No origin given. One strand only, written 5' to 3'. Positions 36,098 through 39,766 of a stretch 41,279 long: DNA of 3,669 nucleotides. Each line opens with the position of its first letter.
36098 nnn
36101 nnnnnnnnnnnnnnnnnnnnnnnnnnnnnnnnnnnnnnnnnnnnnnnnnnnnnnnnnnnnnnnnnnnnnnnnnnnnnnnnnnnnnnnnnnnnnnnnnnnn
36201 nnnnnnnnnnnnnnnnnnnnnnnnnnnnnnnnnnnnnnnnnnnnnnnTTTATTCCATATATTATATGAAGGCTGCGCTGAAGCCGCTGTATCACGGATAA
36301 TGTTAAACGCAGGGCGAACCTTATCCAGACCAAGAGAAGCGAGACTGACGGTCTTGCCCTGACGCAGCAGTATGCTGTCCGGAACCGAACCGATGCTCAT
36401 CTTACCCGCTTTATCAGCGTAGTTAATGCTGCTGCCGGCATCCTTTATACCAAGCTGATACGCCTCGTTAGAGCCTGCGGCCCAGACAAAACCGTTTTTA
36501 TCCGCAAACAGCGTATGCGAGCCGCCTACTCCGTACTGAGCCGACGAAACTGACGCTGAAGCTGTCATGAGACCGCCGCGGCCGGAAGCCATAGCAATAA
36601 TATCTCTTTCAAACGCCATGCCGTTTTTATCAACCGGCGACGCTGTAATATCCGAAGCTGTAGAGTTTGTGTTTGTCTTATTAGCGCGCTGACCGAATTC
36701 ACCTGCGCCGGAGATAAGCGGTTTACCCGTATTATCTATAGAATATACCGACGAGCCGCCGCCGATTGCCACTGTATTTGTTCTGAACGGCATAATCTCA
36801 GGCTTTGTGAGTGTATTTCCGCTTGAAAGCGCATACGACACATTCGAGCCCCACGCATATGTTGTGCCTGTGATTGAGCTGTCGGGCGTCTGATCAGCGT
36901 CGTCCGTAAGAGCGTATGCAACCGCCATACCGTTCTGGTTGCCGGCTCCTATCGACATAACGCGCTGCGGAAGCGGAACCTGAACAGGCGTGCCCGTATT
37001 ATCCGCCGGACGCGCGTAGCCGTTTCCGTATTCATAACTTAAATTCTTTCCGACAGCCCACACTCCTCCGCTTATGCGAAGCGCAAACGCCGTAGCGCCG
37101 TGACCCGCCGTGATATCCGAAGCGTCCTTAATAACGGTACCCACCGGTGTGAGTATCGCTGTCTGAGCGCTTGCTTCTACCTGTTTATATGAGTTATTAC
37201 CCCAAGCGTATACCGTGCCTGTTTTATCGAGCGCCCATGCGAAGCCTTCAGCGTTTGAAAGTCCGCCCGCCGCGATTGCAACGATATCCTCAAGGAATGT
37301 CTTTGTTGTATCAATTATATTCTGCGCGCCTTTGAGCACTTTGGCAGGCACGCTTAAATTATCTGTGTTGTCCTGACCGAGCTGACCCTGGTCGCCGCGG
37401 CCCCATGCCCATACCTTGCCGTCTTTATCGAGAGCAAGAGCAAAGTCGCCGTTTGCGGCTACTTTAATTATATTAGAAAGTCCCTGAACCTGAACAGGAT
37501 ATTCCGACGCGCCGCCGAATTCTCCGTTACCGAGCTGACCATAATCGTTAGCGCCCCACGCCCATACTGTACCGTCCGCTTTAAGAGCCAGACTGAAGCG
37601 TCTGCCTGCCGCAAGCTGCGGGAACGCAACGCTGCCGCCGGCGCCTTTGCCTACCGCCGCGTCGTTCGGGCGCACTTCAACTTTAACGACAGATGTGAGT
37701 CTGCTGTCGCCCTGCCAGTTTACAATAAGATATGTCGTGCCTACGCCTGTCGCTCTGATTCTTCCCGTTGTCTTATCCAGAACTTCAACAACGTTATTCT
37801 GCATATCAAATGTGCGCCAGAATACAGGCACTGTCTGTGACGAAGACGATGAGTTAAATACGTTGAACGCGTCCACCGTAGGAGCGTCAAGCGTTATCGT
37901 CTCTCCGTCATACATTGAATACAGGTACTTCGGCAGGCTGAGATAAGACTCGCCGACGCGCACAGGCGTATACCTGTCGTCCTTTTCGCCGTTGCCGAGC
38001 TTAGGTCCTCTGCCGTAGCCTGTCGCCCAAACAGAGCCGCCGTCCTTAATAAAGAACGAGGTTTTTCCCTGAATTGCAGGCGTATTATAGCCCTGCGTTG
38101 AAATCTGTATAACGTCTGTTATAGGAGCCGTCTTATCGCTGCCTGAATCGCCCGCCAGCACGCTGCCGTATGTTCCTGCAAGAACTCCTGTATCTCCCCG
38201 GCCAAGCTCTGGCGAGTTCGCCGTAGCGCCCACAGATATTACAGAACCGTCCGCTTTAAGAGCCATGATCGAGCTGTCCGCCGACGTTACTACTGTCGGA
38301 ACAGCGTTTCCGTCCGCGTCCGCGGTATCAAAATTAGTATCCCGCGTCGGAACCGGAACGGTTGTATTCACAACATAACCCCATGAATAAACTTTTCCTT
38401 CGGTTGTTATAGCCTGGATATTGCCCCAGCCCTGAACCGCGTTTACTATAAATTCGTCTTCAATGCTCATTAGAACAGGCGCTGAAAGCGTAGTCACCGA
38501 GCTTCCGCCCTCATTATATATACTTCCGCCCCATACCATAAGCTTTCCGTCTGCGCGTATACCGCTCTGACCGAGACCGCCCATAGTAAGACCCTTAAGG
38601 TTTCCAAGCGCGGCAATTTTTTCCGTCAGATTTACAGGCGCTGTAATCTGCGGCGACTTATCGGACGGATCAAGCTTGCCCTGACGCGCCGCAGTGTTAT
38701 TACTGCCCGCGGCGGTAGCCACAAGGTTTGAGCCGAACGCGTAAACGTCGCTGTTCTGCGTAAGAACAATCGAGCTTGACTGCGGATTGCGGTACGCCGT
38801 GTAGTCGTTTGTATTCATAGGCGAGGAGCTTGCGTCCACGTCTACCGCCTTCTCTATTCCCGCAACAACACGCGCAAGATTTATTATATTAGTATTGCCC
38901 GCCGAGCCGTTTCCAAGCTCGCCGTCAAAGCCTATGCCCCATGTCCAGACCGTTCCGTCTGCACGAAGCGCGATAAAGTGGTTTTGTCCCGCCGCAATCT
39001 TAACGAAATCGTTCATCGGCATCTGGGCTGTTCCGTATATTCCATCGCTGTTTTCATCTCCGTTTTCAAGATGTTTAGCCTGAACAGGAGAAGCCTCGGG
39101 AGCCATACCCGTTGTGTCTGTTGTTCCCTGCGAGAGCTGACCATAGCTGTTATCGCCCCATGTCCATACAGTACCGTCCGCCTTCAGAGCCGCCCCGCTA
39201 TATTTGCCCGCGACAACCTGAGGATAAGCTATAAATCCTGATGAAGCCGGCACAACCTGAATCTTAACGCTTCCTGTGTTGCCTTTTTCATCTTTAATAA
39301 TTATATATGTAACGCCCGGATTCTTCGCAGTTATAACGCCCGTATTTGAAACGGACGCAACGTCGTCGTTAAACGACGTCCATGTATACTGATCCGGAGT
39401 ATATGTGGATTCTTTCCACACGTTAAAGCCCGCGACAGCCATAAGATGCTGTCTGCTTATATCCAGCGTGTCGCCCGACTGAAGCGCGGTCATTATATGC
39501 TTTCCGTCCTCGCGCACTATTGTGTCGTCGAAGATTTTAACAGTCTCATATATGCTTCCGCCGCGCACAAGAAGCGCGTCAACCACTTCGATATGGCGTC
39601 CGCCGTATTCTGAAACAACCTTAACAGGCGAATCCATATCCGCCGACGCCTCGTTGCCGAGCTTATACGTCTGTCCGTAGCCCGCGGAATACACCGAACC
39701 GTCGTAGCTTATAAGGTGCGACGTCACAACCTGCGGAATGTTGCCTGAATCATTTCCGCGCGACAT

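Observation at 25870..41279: Ten consecutive Big_2 + seven-bladed RCC1-like propeller modules (about 70 blades) in one polypeptide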

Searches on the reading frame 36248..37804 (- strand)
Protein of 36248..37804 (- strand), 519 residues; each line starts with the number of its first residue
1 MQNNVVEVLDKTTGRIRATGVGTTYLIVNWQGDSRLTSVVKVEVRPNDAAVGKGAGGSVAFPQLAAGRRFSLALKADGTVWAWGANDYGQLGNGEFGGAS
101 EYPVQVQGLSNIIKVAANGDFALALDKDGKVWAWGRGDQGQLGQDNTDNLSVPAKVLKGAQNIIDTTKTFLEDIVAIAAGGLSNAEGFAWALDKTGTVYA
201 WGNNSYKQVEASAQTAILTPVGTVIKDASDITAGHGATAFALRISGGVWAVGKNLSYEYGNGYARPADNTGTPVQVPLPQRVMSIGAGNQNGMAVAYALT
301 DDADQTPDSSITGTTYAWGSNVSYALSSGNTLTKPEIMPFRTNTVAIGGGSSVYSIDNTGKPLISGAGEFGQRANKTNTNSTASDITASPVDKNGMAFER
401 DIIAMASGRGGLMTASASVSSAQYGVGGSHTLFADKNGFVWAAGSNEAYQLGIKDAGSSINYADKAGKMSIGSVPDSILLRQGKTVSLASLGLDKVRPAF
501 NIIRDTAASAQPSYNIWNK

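Call 7: search_protein_families(library=pfam, proteins=[window:36248-37804:-], max_evalue=0.01)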
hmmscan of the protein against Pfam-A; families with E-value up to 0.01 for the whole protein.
window:36248-37804:- (519 aa): 5 families
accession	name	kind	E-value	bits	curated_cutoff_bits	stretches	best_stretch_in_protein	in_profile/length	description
PF25390.1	WD40_RLD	-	2.9e-52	178.6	150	2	58-352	90-361/363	RCC1-like domain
PF00415.24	RCC1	-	3.1e-37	127.3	21.7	2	77-125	1-50/50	Regulator of chromosome condensation (RCC1) repeat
PF13540.12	RCC1_2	-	7.1e-29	99.3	22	3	63-90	3-30/30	Regulator of chromosome condensation (RCC1) repeat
PF25384.1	Alsin_RLD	-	0.0032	17.3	100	0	60-93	276-309/405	Alsin RCC1-like domain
PF07494.17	Reg_prop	-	0.0052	17.3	20.4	0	430-446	8-24/24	Two component regulator propeller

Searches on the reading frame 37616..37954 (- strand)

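Call 21: search_protein_families(library=pfam, proteins=[window:37616-37954:-], max_evalue=1)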
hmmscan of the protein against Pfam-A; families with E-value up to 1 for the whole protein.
window:37616-37954:- (113 aa): 2 families
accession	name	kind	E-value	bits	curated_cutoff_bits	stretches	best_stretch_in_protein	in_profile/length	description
PF18571.6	VWA_3_C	-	0.11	12.8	25.8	1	53-68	16-31/47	von Willebrand factor type A C-terminal domain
PF14794.11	DUF4479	-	0.16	12.2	25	0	48-66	7-25/71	Domain of unknown function (DUF4479)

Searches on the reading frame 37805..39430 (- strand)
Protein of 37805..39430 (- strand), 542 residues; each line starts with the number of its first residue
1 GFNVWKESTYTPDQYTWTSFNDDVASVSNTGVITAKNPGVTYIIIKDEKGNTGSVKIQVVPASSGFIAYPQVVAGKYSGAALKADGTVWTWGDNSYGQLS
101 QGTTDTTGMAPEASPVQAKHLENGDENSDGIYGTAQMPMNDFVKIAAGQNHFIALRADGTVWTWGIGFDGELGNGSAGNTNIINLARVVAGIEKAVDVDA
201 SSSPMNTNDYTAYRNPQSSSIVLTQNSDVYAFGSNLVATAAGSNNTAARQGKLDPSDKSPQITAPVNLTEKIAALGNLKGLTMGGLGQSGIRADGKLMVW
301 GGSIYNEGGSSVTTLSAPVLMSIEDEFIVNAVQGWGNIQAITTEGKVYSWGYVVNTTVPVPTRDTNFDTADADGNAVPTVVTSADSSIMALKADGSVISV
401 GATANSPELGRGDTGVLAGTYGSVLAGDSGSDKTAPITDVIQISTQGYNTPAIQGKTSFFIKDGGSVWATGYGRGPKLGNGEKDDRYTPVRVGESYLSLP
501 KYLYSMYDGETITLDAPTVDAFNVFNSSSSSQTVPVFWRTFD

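Call 7: search_protein_families(library=pfam, proteins=[window:37805-39430:-], max_evalue=0.01)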
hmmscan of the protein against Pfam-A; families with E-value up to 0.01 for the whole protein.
window:37805-39430:- (542 aa): 4 families
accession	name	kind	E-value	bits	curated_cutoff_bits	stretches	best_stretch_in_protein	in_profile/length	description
PF25390.1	WD40_RLD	-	2.3e-36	126.3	150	2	71-352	93-324/363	RCC1-like domain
PF13540.12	RCC1_2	-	2.7e-28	97.4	22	2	142-170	1-29/30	Regulator of chromosome condensation (RCC1) repeat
PF00415.24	RCC1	-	1e-16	61.6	21.7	2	85-155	1-50/50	Regulator of chromosome condensation (RCC1) repeat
PF02368.24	Big_2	-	0.00018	21.9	22.8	1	13-52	34-73/79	Bacterial Ig-like domain (group 2)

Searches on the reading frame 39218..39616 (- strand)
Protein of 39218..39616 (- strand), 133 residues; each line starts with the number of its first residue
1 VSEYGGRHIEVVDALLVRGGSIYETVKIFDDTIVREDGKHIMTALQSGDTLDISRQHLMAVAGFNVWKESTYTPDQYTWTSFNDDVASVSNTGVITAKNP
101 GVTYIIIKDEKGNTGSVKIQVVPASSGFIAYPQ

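Call 21: search_protein_families(library=pfam, proteins=[window:39218-39616:-], max_evalue=1)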
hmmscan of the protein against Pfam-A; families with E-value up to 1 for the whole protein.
window:39218-39616:- (133 aa): 4 families
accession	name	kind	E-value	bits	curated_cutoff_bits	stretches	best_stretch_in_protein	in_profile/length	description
PF02368.24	Big_2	-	1e-05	25.8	22.8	1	75-115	34-74/79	Bacterial Ig-like domain (group 2)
PF21461.3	HL_N-beta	-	0.00042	20.5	27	1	76-117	13-53/57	Hyaluronate lyase, N-terminal beta-sheet domain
PF13629.12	T2SS-T3SS_pil_N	-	0.044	13.9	23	1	91-121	40-71/72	Pilus formation protein N terminal region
PF22359.2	Big-like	-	0.083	13.6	27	1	77-108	3-34/48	Bacterial Ig-like domain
